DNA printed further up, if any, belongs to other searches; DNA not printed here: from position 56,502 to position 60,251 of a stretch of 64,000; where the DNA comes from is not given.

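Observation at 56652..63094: Tandem paralogous ArnT/PMT-like GT-C glycosyltransferases, one fused to LysM and an NHL beta-propeller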

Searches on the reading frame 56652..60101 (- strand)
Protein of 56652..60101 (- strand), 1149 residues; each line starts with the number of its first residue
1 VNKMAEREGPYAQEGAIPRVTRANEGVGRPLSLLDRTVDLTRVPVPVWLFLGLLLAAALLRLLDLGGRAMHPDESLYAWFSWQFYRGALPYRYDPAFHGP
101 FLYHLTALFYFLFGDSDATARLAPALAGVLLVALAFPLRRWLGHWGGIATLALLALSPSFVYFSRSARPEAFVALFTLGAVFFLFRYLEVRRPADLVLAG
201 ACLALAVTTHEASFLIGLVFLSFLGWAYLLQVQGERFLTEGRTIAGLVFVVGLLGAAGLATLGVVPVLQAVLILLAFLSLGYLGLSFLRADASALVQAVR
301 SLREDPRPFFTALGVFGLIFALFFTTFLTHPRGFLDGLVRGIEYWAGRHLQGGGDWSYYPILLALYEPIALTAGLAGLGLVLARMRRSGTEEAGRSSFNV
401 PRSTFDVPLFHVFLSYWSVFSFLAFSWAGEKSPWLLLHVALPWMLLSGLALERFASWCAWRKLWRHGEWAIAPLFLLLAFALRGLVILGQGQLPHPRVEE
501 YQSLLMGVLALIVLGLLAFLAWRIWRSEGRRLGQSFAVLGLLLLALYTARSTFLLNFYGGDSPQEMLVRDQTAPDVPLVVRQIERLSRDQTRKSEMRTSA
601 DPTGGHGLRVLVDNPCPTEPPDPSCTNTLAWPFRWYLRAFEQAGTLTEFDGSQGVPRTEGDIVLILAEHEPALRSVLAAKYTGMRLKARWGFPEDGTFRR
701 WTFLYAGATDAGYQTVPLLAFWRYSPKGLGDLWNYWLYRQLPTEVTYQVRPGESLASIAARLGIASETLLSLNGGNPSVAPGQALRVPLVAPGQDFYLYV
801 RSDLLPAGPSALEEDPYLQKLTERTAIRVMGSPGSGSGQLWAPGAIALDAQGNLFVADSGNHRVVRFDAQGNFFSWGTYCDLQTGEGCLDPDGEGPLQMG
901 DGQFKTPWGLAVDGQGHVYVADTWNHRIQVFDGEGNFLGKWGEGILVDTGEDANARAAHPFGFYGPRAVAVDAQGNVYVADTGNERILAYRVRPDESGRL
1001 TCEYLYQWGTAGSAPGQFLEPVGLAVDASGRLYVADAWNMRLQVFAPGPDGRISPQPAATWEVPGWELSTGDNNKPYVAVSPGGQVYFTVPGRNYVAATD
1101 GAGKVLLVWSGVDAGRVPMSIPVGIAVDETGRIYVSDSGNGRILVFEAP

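Call 3: search_protein_families(library=pfam, proteins=[window:56652-60101:-], max_evalue=0.1)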
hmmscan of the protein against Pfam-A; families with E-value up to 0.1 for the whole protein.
window:56652-60101:- (1149 aa): 15 families
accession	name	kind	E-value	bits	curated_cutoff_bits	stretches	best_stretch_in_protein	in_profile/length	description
PF01436.27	NHL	-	2.4e-46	153.9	20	5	904-931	1-28/28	NHL repeat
PF13231.12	PMT_2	-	2.8e-15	57.3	26.1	1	98-241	2-141/160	Dolichyl-phosphate-mannose-protein mannosyltransferase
PF08450.18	SGL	-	4.7e-12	46.5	26.3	1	976-1048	147-213/246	SMP-30/Gluconolactonase/LRE-like region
PF25021.1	TEN_NHL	-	6.5e-11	42.2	27.1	1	840-929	260-354/357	Teneurin NHL domain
PF06739.17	SBBP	-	9.6e-08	32.3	20.5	0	1122-1136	15-29/38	Beta-propeller repeat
PF01476.26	LysM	-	1.1e-07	32.1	20.9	1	747-788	1-43/43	LysM domain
PF20067.5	SSL_N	-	1e-05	25.8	18.9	0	964-981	21-38/46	Strictosidine synthase-like, N-terminal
PF03022.22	MRJP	-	4.6e-05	23.4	19.8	0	974-1007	77-110/288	Major royal jelly protein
PF13449.12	Phytase-like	-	0.00088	19.7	27.6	0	845-873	72-100/284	Esterase-like activity of phytase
PF23577.1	LysM_RLK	-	0.0082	16.6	27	1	745-770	1-25/44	LysM domain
PF14433.11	SUKH-3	-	0.011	16.4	23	0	1125-1139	113-127/146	SUKH-3 immunity protein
PF24684.1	Vgb_lyase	-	0.029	13.6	50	0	1062-1143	128-204/290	Virginiamycin B lyase family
PF17170.10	DUF5128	-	0.032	13.8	22.9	0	828-874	77-125/321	6-bladed beta-propeller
PF04725.17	PsbR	-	0.066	14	22.5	0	887-941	22-76/98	Photosystem II 10 kDa polypeptide PsbR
PF23500.1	DUF7133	-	0.067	12.9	27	0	1019-1037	27-45/385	Domain of unknown function (DUF7133)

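Call 4: search_protein_families(library=ncbifam, proteins=[window:56652-60101:-], max_evalue=0.1)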
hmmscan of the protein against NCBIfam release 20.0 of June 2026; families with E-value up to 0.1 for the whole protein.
window:56652-60101:- (1149 aa): 7 families
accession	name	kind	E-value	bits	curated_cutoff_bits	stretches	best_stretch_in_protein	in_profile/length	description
TIGR03663.1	TIGR03663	subfamily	1.4e-79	268.1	126.25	1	52-642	6-432/435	flippase activity-associated protein Agl23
NF035926.1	scyF_NHL_VPEP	equivalog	2.1e-46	158.8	350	4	963-1047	151-228/376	scytonemin biosynthesis PEP-CTERM protein ScyF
NF033206.1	ScyE_fam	subfamily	5.2e-11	42.6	80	0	963-986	7-30/333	ScyD/ScyE family protein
NF042931.1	SAG1386_EF1546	equivalog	1.7e-07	31.5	80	1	743-787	108-157/158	SAG1386/EF1546 family surface-associated protein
TIGR02604.1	Piru_Ver_Nterm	subfamily_domain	1.7e-06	27.7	122.2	1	954-1041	261-343/367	PVC-type heme-binding CxxCH protein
NF047780.1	LIC12708_fam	subfamily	0.00014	20.9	150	1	915-1034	66-197/391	LIC_12708 family protein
NF008050.0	PRK10783.1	equivalog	0.0024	16.2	508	1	744-787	343-387/457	murein transglycosylase D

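Call 6: search_solved_structures(query=window:56652-60101:-, max_evalue=0.01)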
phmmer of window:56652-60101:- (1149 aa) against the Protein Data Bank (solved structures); distinct sequences matched with E-value up to 0.01: 55.
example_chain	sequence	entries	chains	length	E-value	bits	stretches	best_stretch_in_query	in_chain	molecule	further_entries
6d69_A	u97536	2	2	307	2.8e-41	144.3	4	831-944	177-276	NHL Repeat Region of D. melanogaster Thin | Thin, isoform D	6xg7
6fpt_A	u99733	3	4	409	7e-39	136.4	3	901-1048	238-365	E3 ubiquitin-protein ligase TRIM71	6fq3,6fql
7qrx_A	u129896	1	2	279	1.4e-38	135.4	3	900-1046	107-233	E3 ubiquitin-protein ligase TRIM71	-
9jur_A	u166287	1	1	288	1.8e-38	135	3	901-1046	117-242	E3 ubiquitin-protein ligase TRIM71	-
8j72_A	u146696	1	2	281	2e-38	134.8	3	901-1046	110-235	E3 ubiquitin-protein ligase TRIM71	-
7qrw_A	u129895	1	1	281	4.5e-27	97.3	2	899-992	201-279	Isoform 4 of Tripartite motif-containing protein 3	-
6ren_A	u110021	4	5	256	1.4e-26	95.6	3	952-1145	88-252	3fPizza6-SH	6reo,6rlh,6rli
7qrv_A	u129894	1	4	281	1.3e-25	92.4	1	900-991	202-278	Tripartite motif-containing protein 2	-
7b96_A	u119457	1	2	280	1.5e-25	92.2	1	899-991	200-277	Isoform 2 of Tripartite motif-containing protein 2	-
7b2r_A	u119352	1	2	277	6.4e-25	90.1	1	899-986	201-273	Tripartite motif-containing protein 2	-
3wwa_A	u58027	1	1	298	3.5e-21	77.7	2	953-1145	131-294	Pizza7H protein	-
6qsd_A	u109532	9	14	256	9.3e-20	73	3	952-1145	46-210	Pizza6S | Pizza6-S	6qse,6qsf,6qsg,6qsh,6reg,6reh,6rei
6rej_A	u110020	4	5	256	8.5e-19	69.8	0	956-988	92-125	Pizza6-SH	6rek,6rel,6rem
3ww9_A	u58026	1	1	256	1.2e-18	69.3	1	1078-1144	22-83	pizza6 protein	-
6f0t_A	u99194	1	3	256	3.1e-18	68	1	954-1146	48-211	Pizza6-SFW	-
1rwi_B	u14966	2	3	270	1.6e-14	55.7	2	843-988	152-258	Serine/threonine-protein kinase pknD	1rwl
4uz2_A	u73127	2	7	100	4.2e-09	37.7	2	743-788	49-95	CELL WALL-BINDING ENDOPEPTIDASE-RELATED PROTEIN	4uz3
4xcm_A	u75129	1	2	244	7.1e-08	33.7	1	743-789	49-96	Cell wall-binding endopeptidase-related protein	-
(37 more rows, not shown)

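Call 11: find_related_loci(query=window:56652-60101:-, collection=genome_contigs, flank=10000)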
Query window:56652-60101:- (1149 aa) in genome_contigs; peptide patterns used: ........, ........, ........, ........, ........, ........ (x = any residue, [..] = any of these).
19 stretches matched a pattern; 4 encode a relative of the query (tblastn E <= 1e-3); 3 distinct loci.
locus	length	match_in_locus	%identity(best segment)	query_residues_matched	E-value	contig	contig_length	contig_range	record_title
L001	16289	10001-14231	86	1-1149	0e+0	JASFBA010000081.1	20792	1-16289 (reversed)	MAG: Chloroflexia bacterium isolate PO_10 k141_242226, whole genome shotgun sequence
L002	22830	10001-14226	82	2-1149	0e+0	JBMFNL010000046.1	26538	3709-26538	MAG: Chloroflexia bacterium isolate KM4338-10 NODE_1088_length_26538_cov_36.378356, whole genome shotgun sequence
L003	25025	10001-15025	34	826-1149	1e-28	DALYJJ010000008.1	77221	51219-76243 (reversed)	MAG TPA_asm: Bryobacteraceae bacterium isolate CTOTU46614 NODE_10_length_77221_cov_7.680235, whole genome shotgun sequen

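Call 19: search_protein_families(library=ncbifam, proteins=[L001:7856-10819:+, L002:7829-10798:+, L001:3875-6718:+, L001:6715-7794:+], max_evalue=0.001)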
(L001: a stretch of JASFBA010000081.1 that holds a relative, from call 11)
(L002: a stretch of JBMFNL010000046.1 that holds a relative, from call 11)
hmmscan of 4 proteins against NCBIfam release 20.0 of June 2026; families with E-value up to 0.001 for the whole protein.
L001:7856-10819:+ (987 aa): 1 family
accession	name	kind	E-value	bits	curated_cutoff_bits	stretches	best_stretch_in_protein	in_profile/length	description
TIGR03663.1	TIGR03663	subfamily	3.2e-69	234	126.25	3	64-240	3-181/435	flippase activity-associated protein Agl23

L002:7829-10798:+ (989 aa): 2 families
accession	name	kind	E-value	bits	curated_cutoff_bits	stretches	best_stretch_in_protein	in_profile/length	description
TIGR03663.1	TIGR03663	subfamily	5.2e-69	233.3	126.25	3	71-248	3-182/435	flippase activity-associated protein Agl23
NF058602.1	PrMnsylTfPmt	equivalog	1.9e-06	27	800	1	109-205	93-187/530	protein O-mannosyltransferase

L001:3875-6718:+ (947 aa): 3 families
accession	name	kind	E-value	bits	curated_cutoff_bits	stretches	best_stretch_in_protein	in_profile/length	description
TIGR03518.1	ABC_perm_GldF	equivalog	1.6e-51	175.6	288.5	1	5-236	2-239/240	gliding motility-associated ABC transporter permease subunit GldF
TIGR03521.1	GldG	equivalog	4.2e-45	154.4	389.85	2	596-933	205-549/552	gliding motility-associated ABC transporter substrate-binding protein GldG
NF033858.1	ABC2_perm_RbbA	equivalog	0.00027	19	1050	1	56-171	719-832/909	ribosome-associated ATPase/putative transporter RbbA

L001:6715-7794:+ (359 aa): 0 families

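Call 32: predict_structure(alignment_id=A1)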
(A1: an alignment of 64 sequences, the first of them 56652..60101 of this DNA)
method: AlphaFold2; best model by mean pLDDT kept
length: 1149 residues; sequences in the alignment: 64
mean_pLDDT: 91.7   pTM: 0.80
mean pLDDT of the five models: 91.7, 90.7, 90.3, 90.2, 90.1
residues with pLDDT >= 90: 927; 70-90: 163; 50-70: 24; < 50: 35
segments of 3 or more residues with pLDDT < 50: 1-26, 402-405, 808-812
pLDDT, mean of each block of 10 residues (from residue 1): 38 44 53 83 94 98 96 94 93 88 97 98 98 97 97 98 97 98 98 98 97 94 97 94 97 94 88 94 94 96 98 98 95 93 85 83 97 98 89 63 66 97 90 96 98 96 95 96 93 82 94 97 94 96 97 95 94 94 90 73 88 88 81 95 91 91 96 93 93 92 90 92 87 93 95 95 92 95 95 94 68 75 96 95 97 97 97 97 94 81 97 98 98 97 96 93 97 97 97 94 97 94 97 96 97 97 86 92 96 95 95 90 96 97 92
secondary structure, 60 per line:
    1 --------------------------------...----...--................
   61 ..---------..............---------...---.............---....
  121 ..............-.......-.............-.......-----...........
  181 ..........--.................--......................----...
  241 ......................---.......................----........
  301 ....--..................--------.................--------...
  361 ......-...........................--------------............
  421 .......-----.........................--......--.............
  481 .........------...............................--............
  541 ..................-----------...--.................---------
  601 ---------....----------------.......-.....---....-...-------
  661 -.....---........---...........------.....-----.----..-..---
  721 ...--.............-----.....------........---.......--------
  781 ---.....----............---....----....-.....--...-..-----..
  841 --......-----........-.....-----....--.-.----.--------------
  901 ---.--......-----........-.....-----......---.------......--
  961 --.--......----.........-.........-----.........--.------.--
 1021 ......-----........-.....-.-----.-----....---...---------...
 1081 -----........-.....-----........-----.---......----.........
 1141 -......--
elements in order (helices of 4 or more, strands of 3 or more residues): H45-62 H72-85 H101-113 H117-134 H136-142 H144-156 H158-164 H170-190 H193-209 H212-233 H238-262 H266-288 H293-304 H307-324 H333-349 H358-366 H368-394 H409-427 H433-457 H460-465 H468-489 H496-526 H529-558 E570-572 H575-591 E610-613 H630-636 H638-642 E646-649 E662-666 H670-677 E681-691 H726-738 E744-748 H755-762 H766-772 E784-788 E793-801 H808-811 H816-819 E821-825 E828-830 E843-848 E854-858 E863-867 E873-876 E907-912 E918-922 E927-931 E937-942 H953-958 E966-971 E976-981 E986-994 E1000-1008 E1021-1026 E1032-1036 E1041-1045 E1059-1062 E1078-1080 E1086-1090 E1095-1099 E1105-1112 E1122-1127 E1132-1137 E1142-1147
